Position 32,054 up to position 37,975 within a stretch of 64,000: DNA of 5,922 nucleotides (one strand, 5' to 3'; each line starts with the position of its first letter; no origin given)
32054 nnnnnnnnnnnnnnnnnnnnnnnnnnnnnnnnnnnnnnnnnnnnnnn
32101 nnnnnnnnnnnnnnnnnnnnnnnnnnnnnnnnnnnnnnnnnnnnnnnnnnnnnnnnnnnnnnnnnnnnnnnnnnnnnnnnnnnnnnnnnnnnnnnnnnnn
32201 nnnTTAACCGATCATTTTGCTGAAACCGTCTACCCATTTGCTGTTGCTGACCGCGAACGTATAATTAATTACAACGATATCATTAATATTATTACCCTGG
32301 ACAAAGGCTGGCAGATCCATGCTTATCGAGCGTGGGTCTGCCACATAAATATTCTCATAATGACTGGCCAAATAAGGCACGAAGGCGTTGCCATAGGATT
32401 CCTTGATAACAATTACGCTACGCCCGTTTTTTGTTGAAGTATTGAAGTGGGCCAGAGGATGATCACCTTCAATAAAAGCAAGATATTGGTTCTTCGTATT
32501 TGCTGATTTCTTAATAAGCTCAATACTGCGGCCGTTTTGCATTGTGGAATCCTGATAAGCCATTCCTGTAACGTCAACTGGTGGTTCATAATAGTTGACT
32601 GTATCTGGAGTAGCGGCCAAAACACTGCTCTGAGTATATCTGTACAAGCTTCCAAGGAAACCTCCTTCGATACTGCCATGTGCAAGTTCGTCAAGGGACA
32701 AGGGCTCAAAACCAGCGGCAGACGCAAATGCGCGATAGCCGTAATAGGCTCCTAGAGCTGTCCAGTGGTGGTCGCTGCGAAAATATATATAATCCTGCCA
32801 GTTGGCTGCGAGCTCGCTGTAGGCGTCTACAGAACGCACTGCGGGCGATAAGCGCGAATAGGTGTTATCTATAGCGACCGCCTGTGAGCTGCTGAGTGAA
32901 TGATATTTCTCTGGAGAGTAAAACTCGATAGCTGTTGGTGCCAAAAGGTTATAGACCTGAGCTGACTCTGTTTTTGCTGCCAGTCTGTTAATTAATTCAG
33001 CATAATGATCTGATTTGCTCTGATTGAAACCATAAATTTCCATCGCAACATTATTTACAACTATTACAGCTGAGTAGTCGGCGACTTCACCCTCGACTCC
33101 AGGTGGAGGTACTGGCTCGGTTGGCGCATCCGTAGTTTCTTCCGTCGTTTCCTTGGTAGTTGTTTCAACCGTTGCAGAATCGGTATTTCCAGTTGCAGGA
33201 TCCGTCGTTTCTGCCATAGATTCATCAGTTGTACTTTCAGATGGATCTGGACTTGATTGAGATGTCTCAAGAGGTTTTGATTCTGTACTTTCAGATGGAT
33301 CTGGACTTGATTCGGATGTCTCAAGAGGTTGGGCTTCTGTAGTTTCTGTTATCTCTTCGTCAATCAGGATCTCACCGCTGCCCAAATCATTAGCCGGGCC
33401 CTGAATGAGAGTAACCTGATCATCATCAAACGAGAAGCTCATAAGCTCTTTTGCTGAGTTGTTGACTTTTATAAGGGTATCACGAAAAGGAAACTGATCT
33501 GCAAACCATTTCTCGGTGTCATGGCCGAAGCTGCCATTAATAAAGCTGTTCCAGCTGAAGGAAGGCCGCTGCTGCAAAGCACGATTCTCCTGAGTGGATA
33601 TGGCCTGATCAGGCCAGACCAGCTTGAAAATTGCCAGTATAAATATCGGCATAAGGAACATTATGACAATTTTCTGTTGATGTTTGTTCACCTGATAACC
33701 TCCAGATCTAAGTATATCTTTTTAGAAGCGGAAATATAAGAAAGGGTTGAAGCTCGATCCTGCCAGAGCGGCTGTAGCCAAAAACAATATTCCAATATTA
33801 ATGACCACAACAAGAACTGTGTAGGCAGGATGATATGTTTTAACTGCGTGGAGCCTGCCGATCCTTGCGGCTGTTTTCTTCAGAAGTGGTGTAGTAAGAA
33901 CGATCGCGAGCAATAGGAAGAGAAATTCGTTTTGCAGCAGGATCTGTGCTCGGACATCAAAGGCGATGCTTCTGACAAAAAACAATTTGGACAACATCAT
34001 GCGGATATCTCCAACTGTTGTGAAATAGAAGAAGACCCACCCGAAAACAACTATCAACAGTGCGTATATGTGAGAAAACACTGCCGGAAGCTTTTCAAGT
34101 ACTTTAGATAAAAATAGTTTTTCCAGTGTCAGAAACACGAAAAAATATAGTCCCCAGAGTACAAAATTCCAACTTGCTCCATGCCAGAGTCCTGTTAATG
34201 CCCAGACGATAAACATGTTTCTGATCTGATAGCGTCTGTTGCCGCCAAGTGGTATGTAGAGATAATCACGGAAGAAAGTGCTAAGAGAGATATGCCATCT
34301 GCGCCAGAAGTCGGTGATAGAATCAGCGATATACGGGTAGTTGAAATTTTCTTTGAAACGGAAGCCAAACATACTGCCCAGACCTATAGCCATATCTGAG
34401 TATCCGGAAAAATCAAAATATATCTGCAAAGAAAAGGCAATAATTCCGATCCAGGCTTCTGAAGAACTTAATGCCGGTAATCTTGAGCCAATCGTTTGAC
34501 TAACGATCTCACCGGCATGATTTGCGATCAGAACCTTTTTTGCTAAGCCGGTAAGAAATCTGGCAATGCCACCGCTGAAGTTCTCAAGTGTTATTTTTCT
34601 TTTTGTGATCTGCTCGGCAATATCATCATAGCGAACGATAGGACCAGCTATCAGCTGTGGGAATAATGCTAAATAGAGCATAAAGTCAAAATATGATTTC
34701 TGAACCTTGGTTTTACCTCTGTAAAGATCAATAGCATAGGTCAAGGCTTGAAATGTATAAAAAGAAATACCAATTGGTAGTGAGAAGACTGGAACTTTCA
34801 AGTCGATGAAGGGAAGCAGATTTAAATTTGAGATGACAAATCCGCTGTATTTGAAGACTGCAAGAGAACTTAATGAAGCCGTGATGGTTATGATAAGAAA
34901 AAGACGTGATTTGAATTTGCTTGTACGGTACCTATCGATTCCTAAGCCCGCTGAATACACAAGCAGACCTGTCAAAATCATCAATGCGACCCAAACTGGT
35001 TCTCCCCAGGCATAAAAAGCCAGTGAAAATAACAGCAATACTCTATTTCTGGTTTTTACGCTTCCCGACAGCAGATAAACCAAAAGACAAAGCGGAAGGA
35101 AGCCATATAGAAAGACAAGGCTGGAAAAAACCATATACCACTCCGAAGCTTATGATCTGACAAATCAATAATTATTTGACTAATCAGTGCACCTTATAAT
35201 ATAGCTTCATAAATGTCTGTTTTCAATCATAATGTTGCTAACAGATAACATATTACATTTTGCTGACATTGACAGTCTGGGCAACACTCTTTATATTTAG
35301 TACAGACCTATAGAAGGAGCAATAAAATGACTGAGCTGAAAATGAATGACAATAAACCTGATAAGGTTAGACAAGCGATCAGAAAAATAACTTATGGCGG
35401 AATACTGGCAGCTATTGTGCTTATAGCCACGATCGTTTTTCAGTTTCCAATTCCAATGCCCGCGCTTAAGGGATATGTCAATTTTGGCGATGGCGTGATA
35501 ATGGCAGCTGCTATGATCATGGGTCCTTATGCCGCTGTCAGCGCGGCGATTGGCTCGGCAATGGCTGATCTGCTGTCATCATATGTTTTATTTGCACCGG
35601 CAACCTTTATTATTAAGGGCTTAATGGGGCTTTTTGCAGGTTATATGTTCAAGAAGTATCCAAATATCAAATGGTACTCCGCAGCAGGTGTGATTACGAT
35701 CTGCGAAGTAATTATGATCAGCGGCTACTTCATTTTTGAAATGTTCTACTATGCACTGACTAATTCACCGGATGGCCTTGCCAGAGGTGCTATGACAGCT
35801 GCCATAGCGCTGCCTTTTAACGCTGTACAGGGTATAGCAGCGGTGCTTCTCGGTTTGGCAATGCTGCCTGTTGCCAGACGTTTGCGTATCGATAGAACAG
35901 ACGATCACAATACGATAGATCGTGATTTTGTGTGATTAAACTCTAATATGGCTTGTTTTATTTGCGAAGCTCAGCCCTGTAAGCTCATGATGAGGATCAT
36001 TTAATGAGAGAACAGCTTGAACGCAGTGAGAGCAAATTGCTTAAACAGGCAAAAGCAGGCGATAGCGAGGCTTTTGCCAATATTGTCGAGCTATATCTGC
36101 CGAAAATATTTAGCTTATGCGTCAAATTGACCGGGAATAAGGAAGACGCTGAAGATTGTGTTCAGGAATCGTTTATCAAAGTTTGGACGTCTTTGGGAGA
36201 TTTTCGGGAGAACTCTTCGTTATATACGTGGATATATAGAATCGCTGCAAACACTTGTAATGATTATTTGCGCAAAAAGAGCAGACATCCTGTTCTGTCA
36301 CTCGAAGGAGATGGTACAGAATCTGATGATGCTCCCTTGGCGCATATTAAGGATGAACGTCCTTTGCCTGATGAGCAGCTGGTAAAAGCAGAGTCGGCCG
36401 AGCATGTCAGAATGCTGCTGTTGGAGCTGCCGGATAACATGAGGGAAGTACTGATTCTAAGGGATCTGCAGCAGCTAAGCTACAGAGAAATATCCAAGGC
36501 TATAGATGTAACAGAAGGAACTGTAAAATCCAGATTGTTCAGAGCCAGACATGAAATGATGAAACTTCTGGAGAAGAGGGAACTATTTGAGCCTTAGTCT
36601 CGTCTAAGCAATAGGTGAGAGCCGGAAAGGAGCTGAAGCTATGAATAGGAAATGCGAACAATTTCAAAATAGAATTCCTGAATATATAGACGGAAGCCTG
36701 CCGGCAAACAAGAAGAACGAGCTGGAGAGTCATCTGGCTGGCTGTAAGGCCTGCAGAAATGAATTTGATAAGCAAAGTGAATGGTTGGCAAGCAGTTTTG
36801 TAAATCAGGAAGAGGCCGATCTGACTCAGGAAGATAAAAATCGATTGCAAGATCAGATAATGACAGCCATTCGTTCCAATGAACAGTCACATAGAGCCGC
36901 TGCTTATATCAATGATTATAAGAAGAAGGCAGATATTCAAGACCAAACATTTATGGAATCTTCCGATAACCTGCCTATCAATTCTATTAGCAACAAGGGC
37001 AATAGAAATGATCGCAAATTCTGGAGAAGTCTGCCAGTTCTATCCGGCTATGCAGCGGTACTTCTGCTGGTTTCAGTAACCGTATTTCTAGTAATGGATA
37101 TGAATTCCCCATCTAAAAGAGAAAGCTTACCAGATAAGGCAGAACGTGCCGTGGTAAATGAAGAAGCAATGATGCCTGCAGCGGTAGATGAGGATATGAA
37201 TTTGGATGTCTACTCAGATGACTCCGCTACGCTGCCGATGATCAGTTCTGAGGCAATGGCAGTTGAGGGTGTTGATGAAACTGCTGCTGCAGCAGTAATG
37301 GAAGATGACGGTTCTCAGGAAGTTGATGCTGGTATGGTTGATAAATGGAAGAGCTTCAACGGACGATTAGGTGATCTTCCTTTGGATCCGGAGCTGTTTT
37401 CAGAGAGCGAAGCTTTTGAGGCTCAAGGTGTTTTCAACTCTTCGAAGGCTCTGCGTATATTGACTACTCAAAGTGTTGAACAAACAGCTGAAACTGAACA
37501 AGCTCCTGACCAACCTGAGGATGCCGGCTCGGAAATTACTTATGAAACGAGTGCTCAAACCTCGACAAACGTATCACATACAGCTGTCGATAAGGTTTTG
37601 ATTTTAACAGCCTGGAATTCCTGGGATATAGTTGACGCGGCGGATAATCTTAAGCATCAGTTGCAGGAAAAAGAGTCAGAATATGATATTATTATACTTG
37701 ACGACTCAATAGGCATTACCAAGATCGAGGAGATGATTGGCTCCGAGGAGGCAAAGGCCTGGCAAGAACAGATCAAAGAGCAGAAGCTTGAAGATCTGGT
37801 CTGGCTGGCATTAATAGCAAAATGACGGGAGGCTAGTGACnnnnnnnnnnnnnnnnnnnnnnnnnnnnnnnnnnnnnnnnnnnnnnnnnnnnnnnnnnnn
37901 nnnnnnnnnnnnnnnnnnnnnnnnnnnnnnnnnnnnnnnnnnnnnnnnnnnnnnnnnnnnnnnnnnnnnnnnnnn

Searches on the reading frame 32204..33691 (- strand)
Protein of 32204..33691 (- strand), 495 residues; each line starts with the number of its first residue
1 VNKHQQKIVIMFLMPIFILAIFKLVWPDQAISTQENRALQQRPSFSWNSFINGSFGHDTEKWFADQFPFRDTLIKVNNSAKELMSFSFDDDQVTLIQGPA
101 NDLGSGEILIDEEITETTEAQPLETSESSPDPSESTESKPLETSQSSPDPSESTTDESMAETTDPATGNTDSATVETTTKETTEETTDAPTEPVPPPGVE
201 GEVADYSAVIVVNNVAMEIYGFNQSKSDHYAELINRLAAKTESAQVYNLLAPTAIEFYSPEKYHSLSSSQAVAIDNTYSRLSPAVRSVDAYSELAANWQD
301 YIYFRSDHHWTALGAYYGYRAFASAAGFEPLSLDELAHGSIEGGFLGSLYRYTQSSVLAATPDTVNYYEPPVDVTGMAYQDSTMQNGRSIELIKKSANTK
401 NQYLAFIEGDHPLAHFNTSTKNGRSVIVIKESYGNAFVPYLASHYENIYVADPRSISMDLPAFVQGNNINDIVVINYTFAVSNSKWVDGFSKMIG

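Call 31: search_protein_families(library=ncbifam, proteins=[window:32204-33691:-], max_evalue=1e-10)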
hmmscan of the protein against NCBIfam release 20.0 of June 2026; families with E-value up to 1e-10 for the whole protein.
window:32204-33691:- (495 aa): 0 families

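Call 36: search_protein_families(library=pfam, proteins=[window:32204-33691:-], max_evalue=0.0001)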
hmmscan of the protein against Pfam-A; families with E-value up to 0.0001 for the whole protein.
window:32204-33691:- (495 aa): 2 families
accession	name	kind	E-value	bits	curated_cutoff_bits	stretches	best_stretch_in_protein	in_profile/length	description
PF14286.12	DHHW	-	3.4e-63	214.6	25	1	35-450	1-384/385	DHHW protein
PF16822.11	ALGX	-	1.4e-05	25.3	26.5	1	274-329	75-133/268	SGNH hydrolase-like domain, acetyltransferase AlgX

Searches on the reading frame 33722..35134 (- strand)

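Call 31: search_protein_families(library=ncbifam, proteins=[window:33722-35134:-], max_evalue=1e-10)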
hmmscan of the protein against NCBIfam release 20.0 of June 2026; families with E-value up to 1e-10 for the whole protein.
window:33722-35134:- (470 aa): 1 family
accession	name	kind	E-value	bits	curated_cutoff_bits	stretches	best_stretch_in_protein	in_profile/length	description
TIGR04091.1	LTA_dltB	equivalog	7.5e-42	143.9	375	1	30-350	33-352/380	D-alanyl-lipoteichoic acid biosynthesis protein DltB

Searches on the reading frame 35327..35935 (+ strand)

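Call 31: search_protein_families(library=ncbifam, proteins=[window:35327-35935:+], max_evalue=1e-10)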
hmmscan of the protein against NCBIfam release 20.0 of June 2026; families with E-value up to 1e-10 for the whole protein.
window:35327-35935:+ (202 aa): 1 family
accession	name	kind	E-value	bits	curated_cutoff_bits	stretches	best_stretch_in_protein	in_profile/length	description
TIGR04002.1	TIGR04002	hypoth_equivalog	1.4e-14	54.5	120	1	27-147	1-118/151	TIGR04002 family protein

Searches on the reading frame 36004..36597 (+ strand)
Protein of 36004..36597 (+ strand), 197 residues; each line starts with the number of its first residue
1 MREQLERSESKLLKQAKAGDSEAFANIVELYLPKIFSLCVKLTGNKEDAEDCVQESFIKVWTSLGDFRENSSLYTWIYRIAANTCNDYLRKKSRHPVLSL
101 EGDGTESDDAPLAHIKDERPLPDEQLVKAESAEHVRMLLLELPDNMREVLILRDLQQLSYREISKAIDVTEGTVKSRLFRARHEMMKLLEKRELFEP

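Call 31: search_protein_families(library=ncbifam, proteins=[window:36004-36597:+], max_evalue=1e-10)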
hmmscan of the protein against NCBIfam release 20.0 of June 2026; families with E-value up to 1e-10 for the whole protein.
window:36004-36597:+ (197 aa): 76 families (the best 25 are shown)
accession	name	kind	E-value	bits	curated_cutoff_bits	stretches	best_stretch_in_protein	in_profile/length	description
NF007223.0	PRK09641.1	equivalog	4.1e-46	157.2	209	1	8-191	4-186/187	RNA polymerase sigma factor SigW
TIGR02948.1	SigW_bacill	equivalog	1.4e-38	132.8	243.1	1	9-189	5-184/187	RNA polymerase sigma factor SigW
NF008888.0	PRK11922.1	equivalog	2.9e-38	131.8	204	1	5-191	13-198/231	RNA polymerase sigma factor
TIGR02939.1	RpoE_Sigma70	equivalog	1.3e-37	129.7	236.15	1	7-188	5-185/190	RNA polymerase sigma factor RpoE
TIGR02937.1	sigma70-ECF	superfamily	5.7e-36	123.6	42.9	1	22-185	1-161/165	sigma-70 family RNA polymerase sigma factor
NF009166.1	PRK12513.1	equivalog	1.1e-35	123.1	206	1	5-191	5-188/193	RNA polymerase sigma factor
NF007225.0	PRK09643.1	equivalog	1.1e-35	123.1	190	1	6-191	11-184/204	RNA polymerase sigma factor SigM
NF009171.0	PRK12518.1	equivalog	4e-35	121.4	208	1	4-192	9-187/191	RNA polymerase sigma factor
NF004113.0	PRK05602.1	equivalog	2.3e-34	118.9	208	1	6-193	29-205/211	RNA polymerase sigma factor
NF006089.0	PRK08241.1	subfamily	6.8e-34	117.4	240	1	6-187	6-202/343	RNA polymerase subunit sigma-70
TIGR02950.1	SigM_subfam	subfamily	1.7e-32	112.5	147.95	1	26-189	4-158/159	RNA polymerase sigma factor, SigM family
NF058625.1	sigma_PG0214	equivalog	3.1e-32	111.6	130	1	21-192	3-164/170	GFO_1088 family ECF-type sigma factor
NF006930.0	PRK09415.1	subfamily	5.2e-31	107.9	198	1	22-191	16-177/179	RNA polymerase factor sigma C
NF007216.0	PRK09638.1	equivalog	1.1e-30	106.7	194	1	8-193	4-178/180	RNA polymerase sigma factor SigY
NF009185.0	PRK12533.1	equivalog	4.2e-29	101.8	248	1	13-191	20-195/231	RNA polymerase sigma factor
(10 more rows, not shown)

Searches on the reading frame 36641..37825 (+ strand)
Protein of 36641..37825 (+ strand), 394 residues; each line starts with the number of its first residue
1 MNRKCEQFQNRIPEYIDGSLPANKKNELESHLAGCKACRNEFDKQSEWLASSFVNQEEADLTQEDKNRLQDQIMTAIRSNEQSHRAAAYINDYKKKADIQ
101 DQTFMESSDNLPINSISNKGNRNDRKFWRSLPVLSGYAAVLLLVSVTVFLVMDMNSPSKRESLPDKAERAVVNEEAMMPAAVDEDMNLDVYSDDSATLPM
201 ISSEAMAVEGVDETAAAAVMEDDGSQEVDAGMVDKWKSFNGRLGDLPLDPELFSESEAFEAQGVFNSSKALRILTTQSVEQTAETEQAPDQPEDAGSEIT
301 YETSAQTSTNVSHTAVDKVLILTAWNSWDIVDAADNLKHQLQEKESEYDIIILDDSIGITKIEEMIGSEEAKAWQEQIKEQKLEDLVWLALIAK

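Call 31: search_protein_families(library=ncbifam, proteins=[window:36641-37825:+], max_evalue=1e-10)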
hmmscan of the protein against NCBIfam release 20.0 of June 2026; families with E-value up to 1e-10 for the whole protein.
window:36641-37825:+ (394 aa): 0 families

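Call 36: search_protein_families(library=pfam, proteins=[window:36641-37825:+], max_evalue=0.0001)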
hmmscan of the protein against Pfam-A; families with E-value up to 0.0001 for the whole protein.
window:36641-37825:+ (394 aa): 1 family
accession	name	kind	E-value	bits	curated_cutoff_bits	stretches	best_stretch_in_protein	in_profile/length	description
PF13490.11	zf-HC2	-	5.7e-11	42.7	22.2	1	5-39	1-35/35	Putative zinc-finger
